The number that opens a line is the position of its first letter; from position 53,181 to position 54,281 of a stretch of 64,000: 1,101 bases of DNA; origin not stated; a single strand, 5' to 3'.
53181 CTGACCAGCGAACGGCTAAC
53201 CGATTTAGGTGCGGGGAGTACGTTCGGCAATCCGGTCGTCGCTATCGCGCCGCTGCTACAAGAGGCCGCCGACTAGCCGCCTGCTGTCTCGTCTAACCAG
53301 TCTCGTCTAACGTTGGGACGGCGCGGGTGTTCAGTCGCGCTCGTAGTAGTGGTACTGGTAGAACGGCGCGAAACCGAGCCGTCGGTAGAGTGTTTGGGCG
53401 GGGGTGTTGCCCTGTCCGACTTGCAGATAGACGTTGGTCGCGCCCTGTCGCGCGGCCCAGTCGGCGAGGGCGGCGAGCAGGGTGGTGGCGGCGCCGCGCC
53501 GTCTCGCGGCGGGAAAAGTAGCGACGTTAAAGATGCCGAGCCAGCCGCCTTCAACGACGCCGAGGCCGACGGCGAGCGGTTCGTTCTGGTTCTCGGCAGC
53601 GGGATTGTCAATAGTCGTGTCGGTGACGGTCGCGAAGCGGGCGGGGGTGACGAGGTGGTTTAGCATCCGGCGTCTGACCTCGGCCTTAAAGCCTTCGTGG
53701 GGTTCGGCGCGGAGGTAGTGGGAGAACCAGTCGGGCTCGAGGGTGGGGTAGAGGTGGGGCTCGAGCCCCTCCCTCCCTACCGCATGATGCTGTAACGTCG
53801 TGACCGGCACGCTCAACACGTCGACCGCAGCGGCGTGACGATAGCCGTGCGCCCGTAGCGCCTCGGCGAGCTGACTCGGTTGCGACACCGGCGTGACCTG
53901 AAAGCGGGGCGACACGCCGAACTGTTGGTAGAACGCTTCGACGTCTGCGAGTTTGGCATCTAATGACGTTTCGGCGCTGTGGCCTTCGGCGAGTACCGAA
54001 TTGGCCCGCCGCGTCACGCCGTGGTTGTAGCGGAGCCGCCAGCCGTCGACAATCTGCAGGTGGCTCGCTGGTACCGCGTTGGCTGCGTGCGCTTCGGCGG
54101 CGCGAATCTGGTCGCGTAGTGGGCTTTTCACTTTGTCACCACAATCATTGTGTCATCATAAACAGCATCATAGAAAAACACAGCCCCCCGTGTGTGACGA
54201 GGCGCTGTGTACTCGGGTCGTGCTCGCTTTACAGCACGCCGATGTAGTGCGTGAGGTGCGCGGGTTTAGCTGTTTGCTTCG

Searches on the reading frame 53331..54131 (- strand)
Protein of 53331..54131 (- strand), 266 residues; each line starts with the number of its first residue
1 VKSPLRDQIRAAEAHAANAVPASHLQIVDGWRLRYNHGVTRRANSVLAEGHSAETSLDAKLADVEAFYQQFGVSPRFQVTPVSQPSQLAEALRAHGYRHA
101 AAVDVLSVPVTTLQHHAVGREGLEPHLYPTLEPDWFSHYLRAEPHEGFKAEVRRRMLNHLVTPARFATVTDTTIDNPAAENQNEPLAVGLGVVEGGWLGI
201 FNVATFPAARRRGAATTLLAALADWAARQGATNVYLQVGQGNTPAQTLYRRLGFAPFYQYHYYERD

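Call 33: search_protein_families(library=pfam, proteins=[window:53331-54131:-])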
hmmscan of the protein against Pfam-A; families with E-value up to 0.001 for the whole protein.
window:53331-54131:- (266 aa): 7 families
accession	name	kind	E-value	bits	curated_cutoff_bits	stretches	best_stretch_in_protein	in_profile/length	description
PF24553.2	Rv0428c_C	-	2.2e-24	86.8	27.2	1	8-262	3-223/224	Probable histone acetyltransferase Rv0428c C-terminal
PF00583.31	Acetyltransf_1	-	3.1e-14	53.7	20.7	1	178-254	37-116/116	Acetyltransferase (GNAT) family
PF13508.13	Acetyltransf_7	-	5.9e-09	36.6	27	1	179-255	8-83/84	Acetyltransferase (GNAT) domain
PF08445.16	FR47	-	4.1e-08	33.5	22.1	1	200-256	24-79/86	FR47-like protein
PF13302.13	Acetyltransf_3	-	8.6e-05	23.7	25.4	0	205-254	87-137/138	Acetyltransferase (GNAT) domain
PF13673.13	Acetyltransf_10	-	0.00058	20.3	23.6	0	199-256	53-109/128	Acetyltransferase (GNAT) domain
PF13480.13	Acetyltransf_6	-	0.00092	19.8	22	0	146-236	48-134/143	Acetyltransferase (GNAT) domain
